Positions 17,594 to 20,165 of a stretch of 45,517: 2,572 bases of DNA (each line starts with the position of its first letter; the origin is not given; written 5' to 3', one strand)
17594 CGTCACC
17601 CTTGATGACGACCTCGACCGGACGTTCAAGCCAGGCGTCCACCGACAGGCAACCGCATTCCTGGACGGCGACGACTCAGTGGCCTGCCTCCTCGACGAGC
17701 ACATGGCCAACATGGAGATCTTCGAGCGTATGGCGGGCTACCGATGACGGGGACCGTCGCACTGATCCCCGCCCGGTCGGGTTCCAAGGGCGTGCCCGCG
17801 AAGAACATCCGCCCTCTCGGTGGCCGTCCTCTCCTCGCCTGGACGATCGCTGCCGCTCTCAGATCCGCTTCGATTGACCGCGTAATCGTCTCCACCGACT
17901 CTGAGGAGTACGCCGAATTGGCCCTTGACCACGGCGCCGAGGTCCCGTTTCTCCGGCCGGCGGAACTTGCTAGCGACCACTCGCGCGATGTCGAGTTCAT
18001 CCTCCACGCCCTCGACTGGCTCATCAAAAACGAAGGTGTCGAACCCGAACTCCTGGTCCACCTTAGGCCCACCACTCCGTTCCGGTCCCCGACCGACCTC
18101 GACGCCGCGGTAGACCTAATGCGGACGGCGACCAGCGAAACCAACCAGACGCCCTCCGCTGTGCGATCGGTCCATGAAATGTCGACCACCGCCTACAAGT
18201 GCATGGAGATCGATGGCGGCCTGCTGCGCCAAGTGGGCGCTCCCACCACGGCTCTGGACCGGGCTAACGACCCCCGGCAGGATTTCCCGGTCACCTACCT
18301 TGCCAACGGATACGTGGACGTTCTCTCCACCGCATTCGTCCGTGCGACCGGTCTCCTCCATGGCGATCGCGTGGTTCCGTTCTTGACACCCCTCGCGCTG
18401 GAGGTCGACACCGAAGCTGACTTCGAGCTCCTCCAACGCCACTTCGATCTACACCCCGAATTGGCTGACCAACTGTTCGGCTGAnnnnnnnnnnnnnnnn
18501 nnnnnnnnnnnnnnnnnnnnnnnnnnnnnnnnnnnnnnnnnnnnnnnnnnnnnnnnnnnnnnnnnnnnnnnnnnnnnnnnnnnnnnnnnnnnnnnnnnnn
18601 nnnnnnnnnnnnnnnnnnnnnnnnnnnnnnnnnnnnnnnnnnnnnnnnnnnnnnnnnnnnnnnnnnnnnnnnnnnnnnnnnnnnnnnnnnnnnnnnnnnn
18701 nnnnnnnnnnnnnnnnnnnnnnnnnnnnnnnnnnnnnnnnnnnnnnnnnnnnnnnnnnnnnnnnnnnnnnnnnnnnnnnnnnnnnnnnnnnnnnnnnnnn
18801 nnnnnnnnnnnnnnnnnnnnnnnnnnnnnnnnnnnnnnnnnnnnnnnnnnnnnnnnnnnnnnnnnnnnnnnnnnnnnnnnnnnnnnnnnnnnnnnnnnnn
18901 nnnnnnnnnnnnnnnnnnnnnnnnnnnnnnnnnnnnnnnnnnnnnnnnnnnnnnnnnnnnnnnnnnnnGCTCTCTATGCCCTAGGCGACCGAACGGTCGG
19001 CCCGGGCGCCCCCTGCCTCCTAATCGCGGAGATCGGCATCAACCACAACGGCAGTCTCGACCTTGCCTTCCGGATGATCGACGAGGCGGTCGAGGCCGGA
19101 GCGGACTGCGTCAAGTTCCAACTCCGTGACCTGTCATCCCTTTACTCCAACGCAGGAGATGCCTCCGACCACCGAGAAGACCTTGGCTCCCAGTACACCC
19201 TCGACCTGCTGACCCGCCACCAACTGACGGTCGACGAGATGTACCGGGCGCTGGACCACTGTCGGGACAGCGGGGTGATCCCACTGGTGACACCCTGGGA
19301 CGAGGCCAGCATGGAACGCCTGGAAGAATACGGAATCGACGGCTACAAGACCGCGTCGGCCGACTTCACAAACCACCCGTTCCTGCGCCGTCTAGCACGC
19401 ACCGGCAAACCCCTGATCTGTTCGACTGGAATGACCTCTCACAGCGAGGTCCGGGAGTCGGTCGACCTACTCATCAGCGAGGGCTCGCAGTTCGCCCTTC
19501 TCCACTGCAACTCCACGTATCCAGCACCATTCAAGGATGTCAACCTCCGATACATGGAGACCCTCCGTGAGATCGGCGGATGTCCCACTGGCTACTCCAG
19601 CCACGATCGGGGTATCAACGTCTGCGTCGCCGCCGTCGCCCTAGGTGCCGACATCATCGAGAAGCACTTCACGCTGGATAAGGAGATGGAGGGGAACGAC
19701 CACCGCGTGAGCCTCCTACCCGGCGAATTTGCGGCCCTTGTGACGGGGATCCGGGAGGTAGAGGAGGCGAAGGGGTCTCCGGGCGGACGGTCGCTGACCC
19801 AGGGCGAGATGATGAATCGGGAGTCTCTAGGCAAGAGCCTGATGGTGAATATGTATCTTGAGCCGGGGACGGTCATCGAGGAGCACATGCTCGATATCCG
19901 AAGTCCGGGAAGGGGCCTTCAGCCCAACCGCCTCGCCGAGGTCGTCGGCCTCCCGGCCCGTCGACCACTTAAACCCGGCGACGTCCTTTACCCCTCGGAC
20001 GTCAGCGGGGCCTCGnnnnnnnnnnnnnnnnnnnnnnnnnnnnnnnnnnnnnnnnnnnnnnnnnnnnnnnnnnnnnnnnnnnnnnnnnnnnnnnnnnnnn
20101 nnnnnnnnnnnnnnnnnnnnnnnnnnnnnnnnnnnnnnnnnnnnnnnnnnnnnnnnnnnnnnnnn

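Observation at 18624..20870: Four-domain fusion: CBS pair + NeuB-type synthase + SAF + xylose-isomerase-like TIM barrel in one 748-aa protein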

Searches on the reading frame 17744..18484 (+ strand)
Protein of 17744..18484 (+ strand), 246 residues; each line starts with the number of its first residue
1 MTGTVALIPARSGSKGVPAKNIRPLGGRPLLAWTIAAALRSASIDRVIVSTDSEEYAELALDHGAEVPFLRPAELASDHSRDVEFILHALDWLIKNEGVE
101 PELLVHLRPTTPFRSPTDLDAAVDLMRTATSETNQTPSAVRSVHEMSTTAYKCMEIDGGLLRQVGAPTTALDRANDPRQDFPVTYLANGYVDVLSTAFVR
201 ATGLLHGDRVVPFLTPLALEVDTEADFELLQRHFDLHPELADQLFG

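Call 6: search_protein_families(library=pfam, proteins=[window:17744-18484:+], max_evalue=0.001)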
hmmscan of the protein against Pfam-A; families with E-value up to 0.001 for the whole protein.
window:17744-18484:+ (246 aa): 2 families
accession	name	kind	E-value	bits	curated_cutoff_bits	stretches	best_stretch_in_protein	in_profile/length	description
PF02348.25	CTP_transf_3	-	1.3e-24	87.7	22.6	1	5-145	1-134/217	Cytidylyltransferase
PF12804.13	NTP_transf_3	-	0.00072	20.2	27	0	19-67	15-62/160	MobA-like NTP transferase domain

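Call 65: search_protein_families(library=ncbifam, proteins=[window:17744-18484:+], max_evalue=0.00001)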
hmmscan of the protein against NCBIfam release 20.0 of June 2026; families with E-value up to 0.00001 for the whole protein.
window:17744-18484:+ (246 aa): 6 families
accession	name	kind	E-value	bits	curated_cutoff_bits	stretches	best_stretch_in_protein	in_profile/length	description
TIGR03584.1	PseF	equivalog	1.2e-35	123.2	205.7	1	5-231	1-217/222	pseudaminic acid cytidylyltransferase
NF003952.0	PRK05450.1-5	subfamily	2.4e-12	46.5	193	1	4-137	3-122/250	3-deoxy-manno-octulosonate cytidylyltransferase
NF003950.0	PRK05450.1-3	subfamily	1.9e-10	40.5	234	1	5-138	4-129/248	3-deoxy-manno-octulosonate cytidylyltransferase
NF009905.0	PRK13368.1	subfamily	2.6e-09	36.8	255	1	4-135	3-123/243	3-deoxy-manno-octulosonate cytidylyltransferase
NF003948.0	PRK05450.1-1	equivalog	3.1e-08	33.1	281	1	4-133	6-127/248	3-deoxy-manno-octulosonate cytidylyltransferase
TIGR00466.1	kdsB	equivalog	8.6e-06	25.3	155.2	1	5-70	4-68/241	3-deoxy-manno-octulosonate cytidylyltransferase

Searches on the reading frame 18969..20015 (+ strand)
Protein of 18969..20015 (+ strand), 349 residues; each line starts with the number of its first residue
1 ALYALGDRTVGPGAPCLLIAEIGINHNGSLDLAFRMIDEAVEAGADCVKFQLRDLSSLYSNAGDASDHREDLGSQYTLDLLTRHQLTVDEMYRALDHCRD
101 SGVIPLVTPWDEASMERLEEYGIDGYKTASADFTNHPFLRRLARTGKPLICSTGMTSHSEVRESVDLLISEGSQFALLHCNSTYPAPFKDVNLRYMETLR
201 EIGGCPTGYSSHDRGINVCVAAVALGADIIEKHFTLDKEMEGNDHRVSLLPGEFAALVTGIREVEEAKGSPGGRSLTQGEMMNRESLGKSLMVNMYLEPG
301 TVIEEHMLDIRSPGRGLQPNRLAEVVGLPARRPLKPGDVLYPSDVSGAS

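Call 59: search_solved_structures(query=window:18969-20015:+, max_evalue=1e-30, show_alignments=4)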
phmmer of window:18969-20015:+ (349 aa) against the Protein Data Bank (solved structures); distinct sequences matched with E-value up to 1e-30: 7.
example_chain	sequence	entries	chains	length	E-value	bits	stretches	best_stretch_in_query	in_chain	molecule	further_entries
4ipi_A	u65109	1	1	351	3.1e-47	164.6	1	3-336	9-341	Polysialic acid capsule biosynthesis protein SiaC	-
1vli_A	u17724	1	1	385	3.4e-47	164.5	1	2-266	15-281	Spore coat polysaccharide biosynthesis protein spsE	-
4ipj_A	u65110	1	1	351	4.3e-47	164.2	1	3-336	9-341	Polysialic acid capsule biosynthesis protein SiaC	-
1xuu_A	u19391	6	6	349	5.7e-47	163.7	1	3-336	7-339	polysialic acid capsule biosynthesis protein SiaC | N-acetylneuraminate synthase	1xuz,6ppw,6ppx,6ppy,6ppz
2wqp_A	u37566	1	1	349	1.4e-45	159.2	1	3-336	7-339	POLYSIALIC ACID CAPSULE BIOSYNTHESIS PROTEIN SIAC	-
6ncs_A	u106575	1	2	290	1.7e-43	152.3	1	4-269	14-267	N-acetylneuraminic acid (Sialic acid) synthetase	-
8h2c_A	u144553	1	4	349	2.6e-42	148.5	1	16-344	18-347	Pseudaminic acid synthase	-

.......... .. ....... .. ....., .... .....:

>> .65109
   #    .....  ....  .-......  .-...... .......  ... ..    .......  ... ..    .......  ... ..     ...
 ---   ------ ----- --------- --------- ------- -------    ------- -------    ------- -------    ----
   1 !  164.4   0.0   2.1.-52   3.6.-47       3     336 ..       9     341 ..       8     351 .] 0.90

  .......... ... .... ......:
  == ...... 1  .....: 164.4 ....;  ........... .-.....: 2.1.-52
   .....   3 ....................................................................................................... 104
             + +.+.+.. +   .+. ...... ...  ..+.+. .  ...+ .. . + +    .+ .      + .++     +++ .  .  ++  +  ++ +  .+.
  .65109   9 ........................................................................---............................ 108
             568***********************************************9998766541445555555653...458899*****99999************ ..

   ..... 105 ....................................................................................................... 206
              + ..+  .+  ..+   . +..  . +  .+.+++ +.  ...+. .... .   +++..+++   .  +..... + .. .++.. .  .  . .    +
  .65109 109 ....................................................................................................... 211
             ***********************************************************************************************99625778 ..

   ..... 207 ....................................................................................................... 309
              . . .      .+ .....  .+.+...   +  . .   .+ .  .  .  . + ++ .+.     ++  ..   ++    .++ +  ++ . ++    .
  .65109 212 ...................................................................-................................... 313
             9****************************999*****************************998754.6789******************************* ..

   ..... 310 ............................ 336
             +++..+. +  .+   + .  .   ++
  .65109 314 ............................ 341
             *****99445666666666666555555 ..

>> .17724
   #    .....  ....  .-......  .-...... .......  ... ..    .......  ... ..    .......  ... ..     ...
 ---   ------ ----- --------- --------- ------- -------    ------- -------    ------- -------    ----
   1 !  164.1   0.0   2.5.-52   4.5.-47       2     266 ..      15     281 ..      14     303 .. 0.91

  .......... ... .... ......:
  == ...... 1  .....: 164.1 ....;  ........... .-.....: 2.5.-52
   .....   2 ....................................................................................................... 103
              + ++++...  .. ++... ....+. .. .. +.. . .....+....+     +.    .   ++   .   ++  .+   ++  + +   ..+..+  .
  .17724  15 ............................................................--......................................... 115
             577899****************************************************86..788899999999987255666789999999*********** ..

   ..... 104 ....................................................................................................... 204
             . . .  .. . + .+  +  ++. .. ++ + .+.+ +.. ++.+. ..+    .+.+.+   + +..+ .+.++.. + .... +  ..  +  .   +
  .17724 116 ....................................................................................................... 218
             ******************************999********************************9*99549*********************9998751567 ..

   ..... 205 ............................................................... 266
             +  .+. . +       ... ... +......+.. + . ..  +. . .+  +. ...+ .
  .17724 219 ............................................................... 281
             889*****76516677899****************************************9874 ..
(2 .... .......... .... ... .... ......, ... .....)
